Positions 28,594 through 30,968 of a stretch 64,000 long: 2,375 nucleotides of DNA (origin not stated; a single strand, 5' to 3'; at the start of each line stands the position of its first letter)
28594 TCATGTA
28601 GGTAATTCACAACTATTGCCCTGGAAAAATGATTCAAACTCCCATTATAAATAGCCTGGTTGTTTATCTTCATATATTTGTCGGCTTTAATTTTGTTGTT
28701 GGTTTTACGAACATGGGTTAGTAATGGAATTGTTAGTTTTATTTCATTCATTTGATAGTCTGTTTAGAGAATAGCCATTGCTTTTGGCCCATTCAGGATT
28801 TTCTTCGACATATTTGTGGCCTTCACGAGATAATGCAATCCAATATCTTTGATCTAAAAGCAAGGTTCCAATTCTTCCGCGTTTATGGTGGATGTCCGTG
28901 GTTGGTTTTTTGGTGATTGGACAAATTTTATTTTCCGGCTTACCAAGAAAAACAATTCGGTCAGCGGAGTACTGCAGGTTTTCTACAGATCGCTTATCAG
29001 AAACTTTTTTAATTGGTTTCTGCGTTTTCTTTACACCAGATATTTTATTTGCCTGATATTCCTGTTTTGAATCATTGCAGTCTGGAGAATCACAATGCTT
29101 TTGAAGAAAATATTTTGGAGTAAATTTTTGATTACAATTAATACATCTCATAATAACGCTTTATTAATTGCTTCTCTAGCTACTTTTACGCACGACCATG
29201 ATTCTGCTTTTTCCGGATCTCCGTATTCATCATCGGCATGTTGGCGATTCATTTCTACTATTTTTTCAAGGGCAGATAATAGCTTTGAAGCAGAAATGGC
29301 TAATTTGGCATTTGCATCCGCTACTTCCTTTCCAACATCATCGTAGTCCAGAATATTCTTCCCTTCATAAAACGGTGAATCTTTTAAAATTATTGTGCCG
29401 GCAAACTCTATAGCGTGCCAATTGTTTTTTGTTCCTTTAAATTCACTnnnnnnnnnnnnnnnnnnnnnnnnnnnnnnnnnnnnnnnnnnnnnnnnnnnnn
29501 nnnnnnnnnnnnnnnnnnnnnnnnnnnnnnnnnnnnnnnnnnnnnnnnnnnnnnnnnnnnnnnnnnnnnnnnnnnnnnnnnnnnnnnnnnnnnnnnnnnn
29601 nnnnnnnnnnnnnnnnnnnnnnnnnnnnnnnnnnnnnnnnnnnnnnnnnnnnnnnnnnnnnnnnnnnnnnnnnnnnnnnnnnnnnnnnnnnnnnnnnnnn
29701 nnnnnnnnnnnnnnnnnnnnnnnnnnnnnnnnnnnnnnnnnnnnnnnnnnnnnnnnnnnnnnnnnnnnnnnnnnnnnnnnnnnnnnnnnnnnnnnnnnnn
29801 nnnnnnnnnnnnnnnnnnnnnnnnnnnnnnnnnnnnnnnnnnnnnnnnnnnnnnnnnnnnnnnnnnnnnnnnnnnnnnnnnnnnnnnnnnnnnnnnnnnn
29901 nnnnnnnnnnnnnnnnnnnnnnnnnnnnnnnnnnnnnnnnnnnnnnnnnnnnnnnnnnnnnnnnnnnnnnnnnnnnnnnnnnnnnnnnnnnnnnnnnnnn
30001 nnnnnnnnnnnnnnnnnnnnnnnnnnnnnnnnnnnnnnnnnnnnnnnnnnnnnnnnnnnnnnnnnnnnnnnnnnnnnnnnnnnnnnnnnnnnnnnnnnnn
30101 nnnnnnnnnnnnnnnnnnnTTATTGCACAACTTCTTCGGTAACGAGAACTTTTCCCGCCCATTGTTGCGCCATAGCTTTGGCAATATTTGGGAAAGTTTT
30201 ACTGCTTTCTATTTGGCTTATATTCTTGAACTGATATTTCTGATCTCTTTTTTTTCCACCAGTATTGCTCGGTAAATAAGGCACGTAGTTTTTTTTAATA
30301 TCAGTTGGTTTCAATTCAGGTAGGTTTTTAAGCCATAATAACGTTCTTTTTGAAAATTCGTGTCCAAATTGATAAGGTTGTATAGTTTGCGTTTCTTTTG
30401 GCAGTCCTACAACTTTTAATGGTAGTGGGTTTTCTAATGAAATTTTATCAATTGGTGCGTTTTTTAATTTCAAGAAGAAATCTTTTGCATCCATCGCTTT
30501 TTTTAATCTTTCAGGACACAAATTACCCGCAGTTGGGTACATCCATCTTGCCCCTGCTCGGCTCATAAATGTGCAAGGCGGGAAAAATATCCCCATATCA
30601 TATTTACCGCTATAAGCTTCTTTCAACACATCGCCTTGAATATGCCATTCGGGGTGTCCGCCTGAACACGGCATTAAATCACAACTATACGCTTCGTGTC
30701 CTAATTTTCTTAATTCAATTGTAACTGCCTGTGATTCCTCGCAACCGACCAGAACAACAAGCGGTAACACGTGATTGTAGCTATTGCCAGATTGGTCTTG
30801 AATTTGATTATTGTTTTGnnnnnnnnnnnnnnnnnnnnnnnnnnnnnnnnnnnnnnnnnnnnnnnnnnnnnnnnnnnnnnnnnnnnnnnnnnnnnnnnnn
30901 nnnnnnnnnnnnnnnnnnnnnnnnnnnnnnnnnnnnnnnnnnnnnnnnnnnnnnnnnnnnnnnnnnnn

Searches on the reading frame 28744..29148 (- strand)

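Call 53: search_protein_families(library=phrogs, proteins=[window:28744-29148:-], max_evalue=0.0001)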
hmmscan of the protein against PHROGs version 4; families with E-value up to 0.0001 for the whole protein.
window:28744-29148:- (134 aa): 1 family
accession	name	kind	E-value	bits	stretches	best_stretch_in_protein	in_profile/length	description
phrog_7108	-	unknown function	3.7e-12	47.6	1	17-127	16-138/146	-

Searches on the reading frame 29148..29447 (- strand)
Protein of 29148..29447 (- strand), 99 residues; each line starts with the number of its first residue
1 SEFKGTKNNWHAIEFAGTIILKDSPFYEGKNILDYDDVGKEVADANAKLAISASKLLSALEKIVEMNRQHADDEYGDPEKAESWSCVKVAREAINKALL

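Call 53: search_protein_families(library=phrogs, proteins=[window:29148-29447:-], max_evalue=0.0001)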
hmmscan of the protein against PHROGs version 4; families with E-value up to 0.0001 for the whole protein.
window:29148-29447:- (99 aa): 1 family
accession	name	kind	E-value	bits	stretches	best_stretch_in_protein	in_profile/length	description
phrog_1273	-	unknown function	8.2e-09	36.8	1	1-98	4-98/103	-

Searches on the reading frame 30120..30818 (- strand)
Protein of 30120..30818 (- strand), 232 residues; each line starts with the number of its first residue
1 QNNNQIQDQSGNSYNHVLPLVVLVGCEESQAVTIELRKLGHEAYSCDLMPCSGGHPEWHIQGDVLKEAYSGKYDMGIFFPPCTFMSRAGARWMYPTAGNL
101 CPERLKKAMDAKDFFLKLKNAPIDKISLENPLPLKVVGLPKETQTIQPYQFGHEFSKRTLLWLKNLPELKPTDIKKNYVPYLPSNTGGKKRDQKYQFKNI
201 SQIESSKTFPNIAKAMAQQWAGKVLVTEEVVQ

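Call 48: search_protein_families(library=phrogs, proteins=[window:30120-30818:-], max_evalue=0.00001)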
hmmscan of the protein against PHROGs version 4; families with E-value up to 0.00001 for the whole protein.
window:30120-30818:- (232 aa): 2 families
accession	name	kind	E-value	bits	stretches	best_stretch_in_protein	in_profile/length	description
phrog_757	-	other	1.3e-46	159.7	1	19-225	14-223/247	DNA methyltransferase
phrog_27471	-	unknown function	1.1e-22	81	1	120-221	2-93/93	-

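Call 64: find_homologous_proteins(query=window:30120-30818:-)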
Query window:30120-30818:- (232 aa): 8000 proteins with E <= 0.001 among 8000 candidates; the best 120 are listed.
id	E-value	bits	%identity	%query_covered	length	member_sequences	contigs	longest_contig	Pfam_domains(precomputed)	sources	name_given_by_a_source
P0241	1.8e-125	435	92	87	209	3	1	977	-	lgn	-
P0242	1.6e-123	429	91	86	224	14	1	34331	-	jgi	jgi:hypothetical protein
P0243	2.5e-108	379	77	90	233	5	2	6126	-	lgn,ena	-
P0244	1.2e-107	377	80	88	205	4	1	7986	-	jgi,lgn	jgi:hypothetical protein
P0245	1.4e-106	373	80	87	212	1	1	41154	-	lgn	-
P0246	2.5e-106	372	77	89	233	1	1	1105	-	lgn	-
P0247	3.9e-106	372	80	86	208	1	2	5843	-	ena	-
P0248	8.4e-106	371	77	86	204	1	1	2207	-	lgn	-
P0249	7.2e-105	368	80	86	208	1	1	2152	-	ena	-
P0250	1.2e-103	364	75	87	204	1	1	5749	-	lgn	-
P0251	6.3e-103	361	76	87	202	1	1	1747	-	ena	-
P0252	2.3e-102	359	75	87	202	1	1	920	-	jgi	-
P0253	7.8e-102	358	77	86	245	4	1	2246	-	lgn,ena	-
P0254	1.1e-101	357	79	86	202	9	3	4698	-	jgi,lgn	-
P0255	1.5e-101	357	74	88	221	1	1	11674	-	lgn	-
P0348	5.3e-93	329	72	86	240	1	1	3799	-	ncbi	ncbi:MAG: DNA cytosine methyltransferase [Bacteroidia bacterium]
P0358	1.7e-92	327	65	95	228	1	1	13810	-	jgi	jgi:site-specific DNA-cytosine methylase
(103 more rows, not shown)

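Call 73: search_protein_families(library=pfam, proteins=[window:30120-30818:-, P0358, P0348], max_evalue=1)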
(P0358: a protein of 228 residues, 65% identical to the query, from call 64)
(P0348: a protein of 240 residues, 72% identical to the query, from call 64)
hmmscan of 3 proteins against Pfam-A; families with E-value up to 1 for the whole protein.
window:30120-30818:- (232 aa): 0 families

P0358 (228 aa): 1 family
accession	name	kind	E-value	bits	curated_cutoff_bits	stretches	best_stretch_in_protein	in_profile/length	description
PF09119.15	SicP-binding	-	0.018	15.4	25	1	157-181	4-28/84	SicP binding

P0348 (240 aa): 0 families

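Call 88: search_dna_similar(query=window:30120-30818:-, collection=phages, mode=protein, max_rows=60, rows=spread, max_evalue=0.001)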
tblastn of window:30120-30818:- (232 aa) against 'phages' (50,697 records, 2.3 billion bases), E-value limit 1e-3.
Records with a match: 160; places in all: 161; records where one place covers at least 80% of the query: 155.
Best place of each record, by identity: <60% 160.
By first word of the organism name: Flavobacterium 37; Vibrio 21; Pseudomonas 12; Cellulophaga 11; Ruegeria 10; Arthrobacter 9; Burkholderia 8; Acinetobacter 7; Bacteriophage 5; Cyanophage 4; and 25 more.
By host as written in the record: - 27; Flavobacterium sp. LMO9 23; Flavobacterium sp. LMO6 14; Ruegeria pomeroyi DSS-3 10; Arthrobacter globiformis B-2979 7; Burkholderia sp. 6; Vibrio lentus 4; Pseudomonas aeruginosa 4; and 48 more.
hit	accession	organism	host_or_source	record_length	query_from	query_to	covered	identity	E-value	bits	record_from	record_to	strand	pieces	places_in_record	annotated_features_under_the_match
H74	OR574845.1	Clostridium phage phiCs5676-1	[Clostridium] scindens DSM 5676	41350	22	224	88%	54.9%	1e-64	222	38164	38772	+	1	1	DNA methyltransferase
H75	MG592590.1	Vibrio phage 1.223.O._10N.261.48.A9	Vibrio lentus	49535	22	221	86%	46.0%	1e-45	167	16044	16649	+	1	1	S-adenosyl-L-methionine-dependent methyltransferase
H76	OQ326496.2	Enterocloster phage PMBT24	Enterocloster bolteae Q14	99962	22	207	80%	48.9%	2e-45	166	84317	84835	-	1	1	methyltransferase | hypothetical protein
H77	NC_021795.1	Cellulophaga phage phi17:1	Cellulophaga baltica #17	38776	12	220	90%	43.2%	2e-48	175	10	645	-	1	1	DNA methyltransferase | hypothetical protein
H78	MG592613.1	Vibrio phage 1.247.B._10N.261.54.E12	Vibrio splendidus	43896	20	224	88%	43.1%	4e-44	163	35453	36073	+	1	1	S-adenosyl-L-methionine-dependent methyltransferase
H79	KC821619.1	Cellulophaga phage phi18:1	Cellulophaga baltica #18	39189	12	221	91%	42.1%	5e-47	171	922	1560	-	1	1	hypothetical protein (x2)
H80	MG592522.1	Vibrio phage 1.154.O._10N.222.52.B12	Vibrio sp.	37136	20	221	87%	43.6%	6e-43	159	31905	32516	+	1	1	S-adenosyl-L-methionine-dependent methyltransferase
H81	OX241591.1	Vibrio phage 217E38-1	Seawater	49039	17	226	91%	41.7%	6e-38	145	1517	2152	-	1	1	putative S-adenosyl-L-methionine-dependentmethyltransferase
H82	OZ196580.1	Vibrio phage K411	Seawater and oysters mix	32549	20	224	88%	41.5%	2e-42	158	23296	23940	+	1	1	DNA methyltransferase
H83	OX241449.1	Vibrio phage 416E50-1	Seawater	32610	20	224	88%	41.5%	2e-42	158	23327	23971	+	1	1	putative DNA cytosine methyltransferase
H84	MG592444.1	Vibrio phage 1.067.O._10N.261.52.C9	Vibrio lentus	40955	20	224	88%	40.7%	2e-39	149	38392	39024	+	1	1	S-adenosyl-L-methionine-dependent methyltransferase | hypothetical protein | coil containing protein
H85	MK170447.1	Methanosarcina virus MetMV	Methanosarcina sp.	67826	22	222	87%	41.3%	5e-36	140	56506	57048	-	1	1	hypothetical protein (x2)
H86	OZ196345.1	Vibrio phage K394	Seawater and oysters mix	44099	12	221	91%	39.2%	1e-36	141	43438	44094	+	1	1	DNA methyltransferase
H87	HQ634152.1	Prochlorococcus phage P-SSP6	Prochlorococcus marinus MIT9515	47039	22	225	88%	39.6%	7e-30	122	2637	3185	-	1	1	hypothetical protein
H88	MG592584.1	Vibrio phage 1.214.O._10N.222.54.F11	Vibrio cyclitrophicus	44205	20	224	88%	39.4%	5e-37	142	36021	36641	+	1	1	hypothetical protein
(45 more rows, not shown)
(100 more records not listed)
